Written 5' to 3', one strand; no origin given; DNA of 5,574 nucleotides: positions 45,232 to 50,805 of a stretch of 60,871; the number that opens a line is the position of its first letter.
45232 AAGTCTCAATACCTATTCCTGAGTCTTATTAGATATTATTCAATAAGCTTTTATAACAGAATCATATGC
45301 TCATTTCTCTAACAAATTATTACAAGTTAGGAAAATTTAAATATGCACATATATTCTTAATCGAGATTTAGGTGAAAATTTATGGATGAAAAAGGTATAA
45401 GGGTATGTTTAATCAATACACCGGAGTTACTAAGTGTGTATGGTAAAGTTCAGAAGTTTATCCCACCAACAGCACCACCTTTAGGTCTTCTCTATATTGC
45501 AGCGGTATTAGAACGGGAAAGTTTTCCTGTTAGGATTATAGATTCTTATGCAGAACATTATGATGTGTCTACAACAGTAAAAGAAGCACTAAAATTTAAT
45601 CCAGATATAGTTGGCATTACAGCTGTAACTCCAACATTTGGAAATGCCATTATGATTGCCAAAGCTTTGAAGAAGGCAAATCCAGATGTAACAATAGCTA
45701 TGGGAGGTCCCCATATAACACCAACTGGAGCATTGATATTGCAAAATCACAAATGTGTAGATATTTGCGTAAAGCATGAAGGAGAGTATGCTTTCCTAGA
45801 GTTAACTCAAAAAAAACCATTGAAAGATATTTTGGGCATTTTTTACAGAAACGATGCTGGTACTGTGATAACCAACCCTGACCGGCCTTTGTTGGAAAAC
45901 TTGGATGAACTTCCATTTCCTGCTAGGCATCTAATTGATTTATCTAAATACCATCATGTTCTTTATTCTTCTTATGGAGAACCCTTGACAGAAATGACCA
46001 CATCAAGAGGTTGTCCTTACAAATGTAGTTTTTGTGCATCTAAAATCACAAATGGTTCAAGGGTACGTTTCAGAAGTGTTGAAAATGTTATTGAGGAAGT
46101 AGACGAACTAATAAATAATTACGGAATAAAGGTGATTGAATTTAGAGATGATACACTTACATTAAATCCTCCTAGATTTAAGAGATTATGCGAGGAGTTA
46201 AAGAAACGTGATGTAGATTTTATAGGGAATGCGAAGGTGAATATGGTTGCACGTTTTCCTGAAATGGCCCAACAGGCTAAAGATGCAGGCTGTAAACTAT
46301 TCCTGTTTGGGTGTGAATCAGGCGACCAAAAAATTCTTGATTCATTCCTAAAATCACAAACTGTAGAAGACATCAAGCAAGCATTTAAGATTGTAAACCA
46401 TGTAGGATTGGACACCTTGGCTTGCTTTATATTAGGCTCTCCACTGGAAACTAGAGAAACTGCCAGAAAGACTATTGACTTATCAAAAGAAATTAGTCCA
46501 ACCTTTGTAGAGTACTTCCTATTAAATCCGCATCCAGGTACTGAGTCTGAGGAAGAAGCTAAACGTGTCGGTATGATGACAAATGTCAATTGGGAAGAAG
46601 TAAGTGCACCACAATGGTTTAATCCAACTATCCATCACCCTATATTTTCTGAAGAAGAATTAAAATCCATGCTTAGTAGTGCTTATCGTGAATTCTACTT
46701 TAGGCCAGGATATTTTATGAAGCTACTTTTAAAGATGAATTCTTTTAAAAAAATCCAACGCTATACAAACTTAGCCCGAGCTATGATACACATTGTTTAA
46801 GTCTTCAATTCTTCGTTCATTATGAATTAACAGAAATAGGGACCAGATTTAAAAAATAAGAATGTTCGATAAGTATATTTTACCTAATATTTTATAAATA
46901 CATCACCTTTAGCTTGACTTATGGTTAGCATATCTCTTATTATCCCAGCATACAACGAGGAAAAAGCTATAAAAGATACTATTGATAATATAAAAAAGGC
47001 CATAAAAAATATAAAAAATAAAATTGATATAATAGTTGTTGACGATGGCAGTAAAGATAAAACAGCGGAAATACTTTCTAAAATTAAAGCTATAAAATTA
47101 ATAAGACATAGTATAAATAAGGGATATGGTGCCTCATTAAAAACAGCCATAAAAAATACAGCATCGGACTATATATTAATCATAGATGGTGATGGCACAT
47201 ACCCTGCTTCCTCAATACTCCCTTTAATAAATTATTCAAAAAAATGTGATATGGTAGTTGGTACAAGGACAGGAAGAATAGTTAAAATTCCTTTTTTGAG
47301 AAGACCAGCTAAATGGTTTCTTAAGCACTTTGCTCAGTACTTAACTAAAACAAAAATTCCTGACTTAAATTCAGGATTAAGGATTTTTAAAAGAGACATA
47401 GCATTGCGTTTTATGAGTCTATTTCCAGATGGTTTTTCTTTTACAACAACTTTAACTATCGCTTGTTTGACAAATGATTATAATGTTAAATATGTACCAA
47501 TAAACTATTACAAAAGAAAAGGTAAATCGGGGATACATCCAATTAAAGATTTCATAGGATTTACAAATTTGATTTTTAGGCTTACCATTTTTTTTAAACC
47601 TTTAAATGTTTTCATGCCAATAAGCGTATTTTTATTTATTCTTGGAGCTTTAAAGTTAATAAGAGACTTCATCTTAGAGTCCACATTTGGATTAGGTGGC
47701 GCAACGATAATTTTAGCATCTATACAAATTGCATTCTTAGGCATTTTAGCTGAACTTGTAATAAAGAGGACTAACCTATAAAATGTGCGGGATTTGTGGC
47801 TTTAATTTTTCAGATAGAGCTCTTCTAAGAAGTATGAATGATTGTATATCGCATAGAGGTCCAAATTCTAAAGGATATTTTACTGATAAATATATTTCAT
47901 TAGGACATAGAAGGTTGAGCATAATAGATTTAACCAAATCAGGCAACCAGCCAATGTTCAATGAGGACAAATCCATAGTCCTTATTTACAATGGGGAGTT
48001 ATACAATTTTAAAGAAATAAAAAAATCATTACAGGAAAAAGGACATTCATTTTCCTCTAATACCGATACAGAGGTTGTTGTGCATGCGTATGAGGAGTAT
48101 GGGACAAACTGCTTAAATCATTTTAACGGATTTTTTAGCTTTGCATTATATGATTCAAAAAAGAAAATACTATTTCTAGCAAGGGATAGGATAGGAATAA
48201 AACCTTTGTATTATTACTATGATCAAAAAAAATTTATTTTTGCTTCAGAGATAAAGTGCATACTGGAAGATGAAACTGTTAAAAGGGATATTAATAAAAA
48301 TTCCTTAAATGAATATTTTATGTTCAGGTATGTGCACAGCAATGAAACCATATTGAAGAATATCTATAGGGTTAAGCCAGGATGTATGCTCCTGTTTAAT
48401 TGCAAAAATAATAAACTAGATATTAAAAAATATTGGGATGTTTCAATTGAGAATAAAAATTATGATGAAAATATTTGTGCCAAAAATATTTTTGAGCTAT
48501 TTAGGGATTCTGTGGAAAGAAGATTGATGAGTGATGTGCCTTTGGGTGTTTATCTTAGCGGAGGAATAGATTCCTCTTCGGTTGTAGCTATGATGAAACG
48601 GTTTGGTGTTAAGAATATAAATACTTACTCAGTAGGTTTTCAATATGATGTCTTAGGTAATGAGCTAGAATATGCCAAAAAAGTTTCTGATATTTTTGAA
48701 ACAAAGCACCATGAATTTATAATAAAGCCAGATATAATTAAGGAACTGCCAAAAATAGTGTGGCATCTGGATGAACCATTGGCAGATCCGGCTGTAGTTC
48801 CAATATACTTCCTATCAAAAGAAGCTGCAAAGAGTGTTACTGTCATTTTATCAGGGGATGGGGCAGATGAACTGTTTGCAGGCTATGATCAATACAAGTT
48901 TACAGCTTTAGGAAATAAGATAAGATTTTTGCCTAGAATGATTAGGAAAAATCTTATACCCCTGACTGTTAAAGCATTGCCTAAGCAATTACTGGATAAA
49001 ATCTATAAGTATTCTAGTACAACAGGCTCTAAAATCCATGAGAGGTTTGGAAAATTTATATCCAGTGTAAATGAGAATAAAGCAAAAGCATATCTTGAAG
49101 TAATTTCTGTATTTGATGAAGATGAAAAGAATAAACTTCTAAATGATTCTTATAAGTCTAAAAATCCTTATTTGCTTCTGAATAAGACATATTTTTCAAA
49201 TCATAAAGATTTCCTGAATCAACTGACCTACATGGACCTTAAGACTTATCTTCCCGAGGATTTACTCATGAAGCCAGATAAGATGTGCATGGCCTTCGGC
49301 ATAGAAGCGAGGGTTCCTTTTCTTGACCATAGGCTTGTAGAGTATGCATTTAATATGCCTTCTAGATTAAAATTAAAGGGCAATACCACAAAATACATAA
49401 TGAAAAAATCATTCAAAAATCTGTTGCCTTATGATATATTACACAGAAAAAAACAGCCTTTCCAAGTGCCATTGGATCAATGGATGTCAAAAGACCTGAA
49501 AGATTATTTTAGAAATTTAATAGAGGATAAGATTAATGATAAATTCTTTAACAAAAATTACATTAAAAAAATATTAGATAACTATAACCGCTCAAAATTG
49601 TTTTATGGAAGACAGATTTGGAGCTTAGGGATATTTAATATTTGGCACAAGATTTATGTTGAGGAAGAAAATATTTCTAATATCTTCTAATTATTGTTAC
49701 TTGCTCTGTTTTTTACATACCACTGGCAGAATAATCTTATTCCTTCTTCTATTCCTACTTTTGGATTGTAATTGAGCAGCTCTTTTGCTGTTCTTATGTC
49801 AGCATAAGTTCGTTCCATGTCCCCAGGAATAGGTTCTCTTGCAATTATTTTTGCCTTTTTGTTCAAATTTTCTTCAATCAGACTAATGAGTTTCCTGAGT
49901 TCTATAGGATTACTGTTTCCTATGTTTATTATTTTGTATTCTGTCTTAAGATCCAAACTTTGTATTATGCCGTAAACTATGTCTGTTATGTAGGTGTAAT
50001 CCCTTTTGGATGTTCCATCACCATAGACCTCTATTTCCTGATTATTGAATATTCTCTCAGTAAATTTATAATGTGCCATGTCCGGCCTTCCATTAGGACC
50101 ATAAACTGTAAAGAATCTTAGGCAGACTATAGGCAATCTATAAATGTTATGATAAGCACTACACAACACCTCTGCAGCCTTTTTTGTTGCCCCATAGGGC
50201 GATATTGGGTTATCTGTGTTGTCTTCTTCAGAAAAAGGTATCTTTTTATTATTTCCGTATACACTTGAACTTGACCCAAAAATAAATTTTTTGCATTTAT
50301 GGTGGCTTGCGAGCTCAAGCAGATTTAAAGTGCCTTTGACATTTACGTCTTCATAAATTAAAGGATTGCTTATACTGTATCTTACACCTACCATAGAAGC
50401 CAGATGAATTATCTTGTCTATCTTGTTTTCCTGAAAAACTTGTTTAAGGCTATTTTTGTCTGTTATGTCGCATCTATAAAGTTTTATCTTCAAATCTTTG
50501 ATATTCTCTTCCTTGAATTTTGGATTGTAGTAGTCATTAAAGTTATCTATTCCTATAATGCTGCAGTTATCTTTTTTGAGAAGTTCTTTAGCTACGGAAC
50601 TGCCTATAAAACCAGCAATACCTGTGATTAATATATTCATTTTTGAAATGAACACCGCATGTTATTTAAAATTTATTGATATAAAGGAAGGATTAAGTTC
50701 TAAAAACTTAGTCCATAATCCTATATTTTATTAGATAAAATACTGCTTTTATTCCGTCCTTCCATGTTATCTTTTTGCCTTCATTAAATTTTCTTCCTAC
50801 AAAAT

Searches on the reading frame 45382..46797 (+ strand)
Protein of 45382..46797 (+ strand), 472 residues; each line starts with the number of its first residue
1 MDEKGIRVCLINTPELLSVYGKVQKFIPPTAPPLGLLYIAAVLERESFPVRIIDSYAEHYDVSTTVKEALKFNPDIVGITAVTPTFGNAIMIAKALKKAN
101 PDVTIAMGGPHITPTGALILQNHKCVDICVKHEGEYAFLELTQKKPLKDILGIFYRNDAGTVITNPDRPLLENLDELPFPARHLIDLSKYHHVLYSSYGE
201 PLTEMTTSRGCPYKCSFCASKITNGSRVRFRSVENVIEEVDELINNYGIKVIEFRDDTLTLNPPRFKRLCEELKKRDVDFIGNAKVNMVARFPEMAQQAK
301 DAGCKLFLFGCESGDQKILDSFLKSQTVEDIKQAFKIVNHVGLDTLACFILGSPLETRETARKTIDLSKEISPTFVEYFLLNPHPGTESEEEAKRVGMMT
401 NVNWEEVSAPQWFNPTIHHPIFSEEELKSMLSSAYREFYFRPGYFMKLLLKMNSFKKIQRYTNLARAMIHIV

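Call 72: search_protein_families(library=pfam, proteins=[window:45382-46797:+], max_evalue=0.001)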
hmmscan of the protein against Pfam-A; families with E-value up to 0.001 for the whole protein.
window:45382-46797:+ (472 aa): 2 families
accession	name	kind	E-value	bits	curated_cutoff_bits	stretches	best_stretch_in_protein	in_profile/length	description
PF02310.24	B12-binding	-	7.2e-24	84.4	32.1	1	30-141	11-120/121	B12 binding domain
PF04055.27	Radical_SAM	-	1.1e-21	78.2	29.5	1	206-367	2-165/166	Radical SAM superfamily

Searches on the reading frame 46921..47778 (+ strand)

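Call 84: search_protein_families(library=pfam, proteins=[window:46921-47778:+], max_evalue=0.0001)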
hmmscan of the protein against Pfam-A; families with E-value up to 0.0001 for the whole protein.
window:46921-47778:+ (286 aa): 3 families
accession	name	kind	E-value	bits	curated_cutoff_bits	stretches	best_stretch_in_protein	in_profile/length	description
PF00535.33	Glycos_transf_2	-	3.2e-31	108.9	23.3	1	5-161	1-164/168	Glycosyl transferase family 2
PF10111.15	Glyco_tranf_2_2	-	8.2e-09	35.8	27.3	1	5-92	1-92/276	Glycosyltransferase like family 2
PF13641.12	Glyco_tranf_2_3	-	4.5e-07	30.6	27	1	4-97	3-102/230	Glycosyltransferase like family 2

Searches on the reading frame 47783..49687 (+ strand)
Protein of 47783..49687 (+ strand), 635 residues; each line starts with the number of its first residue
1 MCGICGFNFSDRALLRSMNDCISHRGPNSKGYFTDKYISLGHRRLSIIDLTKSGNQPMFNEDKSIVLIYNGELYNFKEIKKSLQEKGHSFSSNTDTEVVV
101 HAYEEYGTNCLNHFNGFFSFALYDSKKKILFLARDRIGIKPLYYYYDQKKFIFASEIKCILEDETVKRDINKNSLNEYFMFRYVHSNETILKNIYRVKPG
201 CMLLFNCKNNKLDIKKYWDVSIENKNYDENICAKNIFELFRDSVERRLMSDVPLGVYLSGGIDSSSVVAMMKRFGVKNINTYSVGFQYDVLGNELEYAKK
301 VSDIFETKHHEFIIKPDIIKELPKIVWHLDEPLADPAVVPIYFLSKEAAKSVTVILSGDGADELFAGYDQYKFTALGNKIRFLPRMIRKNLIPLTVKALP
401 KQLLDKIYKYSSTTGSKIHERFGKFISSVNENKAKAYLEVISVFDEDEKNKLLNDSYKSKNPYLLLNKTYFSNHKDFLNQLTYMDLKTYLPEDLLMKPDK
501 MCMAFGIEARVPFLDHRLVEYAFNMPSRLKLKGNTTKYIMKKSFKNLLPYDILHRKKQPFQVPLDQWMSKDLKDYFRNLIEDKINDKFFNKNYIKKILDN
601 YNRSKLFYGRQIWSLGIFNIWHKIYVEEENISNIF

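Call 72: search_protein_families(library=pfam, proteins=[window:47783-49687:+], max_evalue=0.001)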
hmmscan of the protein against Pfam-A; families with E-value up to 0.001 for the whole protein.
window:47783-49687:+ (635 aa): 4 families
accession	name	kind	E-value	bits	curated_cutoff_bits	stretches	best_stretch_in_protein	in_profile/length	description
PF00733.27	Asn_synthase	-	1.3e-101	341.2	21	1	238-623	4-354/354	Asparagine synthase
PF13537.11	GATase_7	-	1.2e-47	161.4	25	1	42-161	1-122/123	Glutamine amidotransferase domain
PF13522.11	GATase_6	-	2.1e-44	151.1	27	1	27-156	1-130/130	Glutamine amidotransferase domain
PF12481.13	DUF3700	-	2.9e-05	24.1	27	1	55-156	67-171/228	Aluminium induced protein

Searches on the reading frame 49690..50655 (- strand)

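Call 84: search_protein_families(library=pfam, proteins=[window:49690-50655:-], max_evalue=0.0001)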
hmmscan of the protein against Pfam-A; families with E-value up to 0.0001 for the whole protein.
window:49690-50655:- (322 aa): 8 families
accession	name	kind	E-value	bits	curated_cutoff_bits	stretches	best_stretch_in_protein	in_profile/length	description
PF16363.11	GDP_Man_Dehyd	-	2.7e-62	211.6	27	1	9-307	1-330/332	GDP-mannose 4,6 dehydratase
PF01370.27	Epimerase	-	6.9e-60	202.9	20.9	1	8-246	1-240/240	NAD dependent epimerase/dehydratase family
PF01073.25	3Beta_HSD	-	2.5e-27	96.1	22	1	9-231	1-226/280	3-beta hydroxysteroid dehydrogenase/isomerase family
PF04321.23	RmlD_sub_bind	-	1.3e-18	67.6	27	1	6-235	1-198/287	RmlD substrate binding domain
PF02719.21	Polysacc_synt_2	-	5.3e-18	65.7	20.2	1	8-257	1-240/293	Polysaccharide biosynthesis protein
PF07993.18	NAD_binding_4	-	8.1e-15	55.1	20.1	1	56-186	62-209/258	Male sterility protein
PF08659.16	KR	-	2.6e-07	31.2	22.6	1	8-139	3-147/180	KR domain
PF00106.31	adh_short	-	9e-06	25.7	26.6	1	8-118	3-121/195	short chain dehydrogenase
